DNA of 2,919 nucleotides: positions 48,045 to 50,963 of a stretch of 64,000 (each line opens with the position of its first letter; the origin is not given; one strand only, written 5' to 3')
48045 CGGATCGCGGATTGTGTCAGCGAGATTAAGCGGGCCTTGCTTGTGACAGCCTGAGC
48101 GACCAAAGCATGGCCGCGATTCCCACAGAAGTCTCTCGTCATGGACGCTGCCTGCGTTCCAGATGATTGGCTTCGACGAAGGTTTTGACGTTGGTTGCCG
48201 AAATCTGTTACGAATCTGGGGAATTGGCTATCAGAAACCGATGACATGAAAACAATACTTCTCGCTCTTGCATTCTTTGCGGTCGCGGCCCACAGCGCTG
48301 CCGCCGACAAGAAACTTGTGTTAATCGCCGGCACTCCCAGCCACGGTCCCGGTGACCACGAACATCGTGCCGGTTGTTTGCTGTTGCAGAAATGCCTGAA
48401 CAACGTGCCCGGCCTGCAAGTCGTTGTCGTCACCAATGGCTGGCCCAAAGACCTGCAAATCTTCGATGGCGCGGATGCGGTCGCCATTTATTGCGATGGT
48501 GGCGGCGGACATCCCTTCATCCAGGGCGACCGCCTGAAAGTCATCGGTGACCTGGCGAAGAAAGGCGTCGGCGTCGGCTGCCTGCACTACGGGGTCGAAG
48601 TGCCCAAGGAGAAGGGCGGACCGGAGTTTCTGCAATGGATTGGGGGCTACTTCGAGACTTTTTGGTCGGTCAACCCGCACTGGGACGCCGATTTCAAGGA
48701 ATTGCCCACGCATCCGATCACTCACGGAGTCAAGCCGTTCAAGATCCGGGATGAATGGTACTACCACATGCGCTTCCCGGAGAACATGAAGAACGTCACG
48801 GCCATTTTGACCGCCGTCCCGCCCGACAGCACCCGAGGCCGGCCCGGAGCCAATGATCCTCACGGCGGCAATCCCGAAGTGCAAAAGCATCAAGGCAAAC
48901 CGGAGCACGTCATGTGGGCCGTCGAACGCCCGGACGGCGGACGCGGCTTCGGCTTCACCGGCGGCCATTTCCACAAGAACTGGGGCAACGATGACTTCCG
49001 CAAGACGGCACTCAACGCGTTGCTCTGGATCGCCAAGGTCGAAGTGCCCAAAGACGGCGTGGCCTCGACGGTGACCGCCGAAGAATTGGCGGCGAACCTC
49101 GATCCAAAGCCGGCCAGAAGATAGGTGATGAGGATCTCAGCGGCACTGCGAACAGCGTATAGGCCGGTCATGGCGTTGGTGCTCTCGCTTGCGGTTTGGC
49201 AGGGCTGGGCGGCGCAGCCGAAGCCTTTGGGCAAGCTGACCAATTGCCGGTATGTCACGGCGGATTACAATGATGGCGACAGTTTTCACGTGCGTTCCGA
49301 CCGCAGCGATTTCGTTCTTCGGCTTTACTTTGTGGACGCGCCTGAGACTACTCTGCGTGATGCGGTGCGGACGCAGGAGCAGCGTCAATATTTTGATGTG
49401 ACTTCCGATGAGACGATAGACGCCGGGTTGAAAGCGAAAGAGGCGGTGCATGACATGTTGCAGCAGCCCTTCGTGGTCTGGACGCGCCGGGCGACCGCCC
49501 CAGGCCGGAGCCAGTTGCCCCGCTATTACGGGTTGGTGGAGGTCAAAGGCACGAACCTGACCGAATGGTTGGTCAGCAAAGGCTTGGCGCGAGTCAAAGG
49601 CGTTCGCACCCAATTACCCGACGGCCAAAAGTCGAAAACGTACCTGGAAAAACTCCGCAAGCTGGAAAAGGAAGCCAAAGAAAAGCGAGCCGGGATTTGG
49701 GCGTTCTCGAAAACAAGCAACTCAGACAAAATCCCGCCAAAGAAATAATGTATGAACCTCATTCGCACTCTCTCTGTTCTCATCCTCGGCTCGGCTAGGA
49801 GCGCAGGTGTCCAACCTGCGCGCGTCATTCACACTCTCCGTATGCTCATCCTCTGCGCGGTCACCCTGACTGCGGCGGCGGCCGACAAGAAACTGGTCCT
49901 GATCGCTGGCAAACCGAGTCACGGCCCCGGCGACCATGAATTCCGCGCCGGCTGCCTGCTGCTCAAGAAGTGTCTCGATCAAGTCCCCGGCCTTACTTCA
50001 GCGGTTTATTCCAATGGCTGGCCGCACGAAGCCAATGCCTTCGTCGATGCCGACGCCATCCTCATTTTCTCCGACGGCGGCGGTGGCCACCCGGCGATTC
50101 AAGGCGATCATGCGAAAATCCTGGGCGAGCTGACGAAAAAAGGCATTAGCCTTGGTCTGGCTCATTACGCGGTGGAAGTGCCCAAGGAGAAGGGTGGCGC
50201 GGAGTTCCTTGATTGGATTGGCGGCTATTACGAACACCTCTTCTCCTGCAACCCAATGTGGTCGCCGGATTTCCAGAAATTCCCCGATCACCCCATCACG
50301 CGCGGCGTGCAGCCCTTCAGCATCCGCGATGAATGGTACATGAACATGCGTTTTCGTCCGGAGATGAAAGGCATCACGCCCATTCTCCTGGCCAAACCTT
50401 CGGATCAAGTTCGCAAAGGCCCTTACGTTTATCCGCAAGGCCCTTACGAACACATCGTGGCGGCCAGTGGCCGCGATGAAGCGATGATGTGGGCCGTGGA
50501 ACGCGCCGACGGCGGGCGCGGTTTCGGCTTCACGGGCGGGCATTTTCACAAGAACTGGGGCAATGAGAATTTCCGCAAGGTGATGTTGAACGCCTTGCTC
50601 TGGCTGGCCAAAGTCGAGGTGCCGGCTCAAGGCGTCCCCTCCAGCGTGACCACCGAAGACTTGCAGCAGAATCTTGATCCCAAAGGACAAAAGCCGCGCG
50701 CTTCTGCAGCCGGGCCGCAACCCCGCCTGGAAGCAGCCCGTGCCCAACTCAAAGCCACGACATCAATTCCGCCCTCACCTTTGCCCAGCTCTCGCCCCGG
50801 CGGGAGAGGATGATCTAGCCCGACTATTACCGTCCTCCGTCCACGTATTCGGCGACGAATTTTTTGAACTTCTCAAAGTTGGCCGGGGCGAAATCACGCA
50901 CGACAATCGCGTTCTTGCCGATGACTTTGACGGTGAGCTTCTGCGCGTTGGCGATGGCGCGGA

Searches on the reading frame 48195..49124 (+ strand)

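Call 34: search_protein_families(library=padloc, proteins=[window:48195-49124:+], max_evalue=0.001)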
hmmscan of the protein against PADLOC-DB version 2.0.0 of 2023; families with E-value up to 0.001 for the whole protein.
window:48195-49124:+ (309 aa): 0 families

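Call 63: search_protein_families(library=pfam, proteins=[window:48195-49124:+], max_evalue=0.0001)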
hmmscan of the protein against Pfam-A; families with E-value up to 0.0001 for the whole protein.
window:48195-49124:+ (309 aa): 1 family
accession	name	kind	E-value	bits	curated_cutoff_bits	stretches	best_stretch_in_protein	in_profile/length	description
PF06283.17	ThuA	-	4.5e-14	53.6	33.4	1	118-279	73-209/209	Trehalose utilisation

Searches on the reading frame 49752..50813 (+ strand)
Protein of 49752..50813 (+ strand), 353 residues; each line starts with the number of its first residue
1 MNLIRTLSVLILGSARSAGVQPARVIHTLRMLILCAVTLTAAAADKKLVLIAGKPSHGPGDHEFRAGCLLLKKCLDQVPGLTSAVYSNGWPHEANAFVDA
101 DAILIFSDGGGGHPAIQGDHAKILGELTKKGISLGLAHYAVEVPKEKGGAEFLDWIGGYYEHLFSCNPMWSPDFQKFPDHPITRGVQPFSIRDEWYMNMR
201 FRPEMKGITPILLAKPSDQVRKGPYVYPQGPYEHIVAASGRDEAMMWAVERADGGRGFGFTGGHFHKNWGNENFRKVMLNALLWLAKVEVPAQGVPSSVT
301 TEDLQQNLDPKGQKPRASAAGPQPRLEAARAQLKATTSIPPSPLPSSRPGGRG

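Call 34: search_protein_families(library=padloc, proteins=[window:49752-50813:+], max_evalue=0.001)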
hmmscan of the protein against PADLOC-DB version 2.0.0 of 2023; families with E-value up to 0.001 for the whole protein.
window:49752-50813:+ (353 aa): 0 families

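Call 63: search_protein_families(library=pfam, proteins=[window:49752-50813:+], max_evalue=0.0001)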
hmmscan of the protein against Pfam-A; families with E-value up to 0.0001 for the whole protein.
window:49752-50813:+ (353 aa): 1 family
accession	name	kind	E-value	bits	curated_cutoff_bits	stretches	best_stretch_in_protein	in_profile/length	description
PF06283.17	ThuA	-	1.7e-11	45.2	33.4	1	129-284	77-208/209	Trehalose utilisation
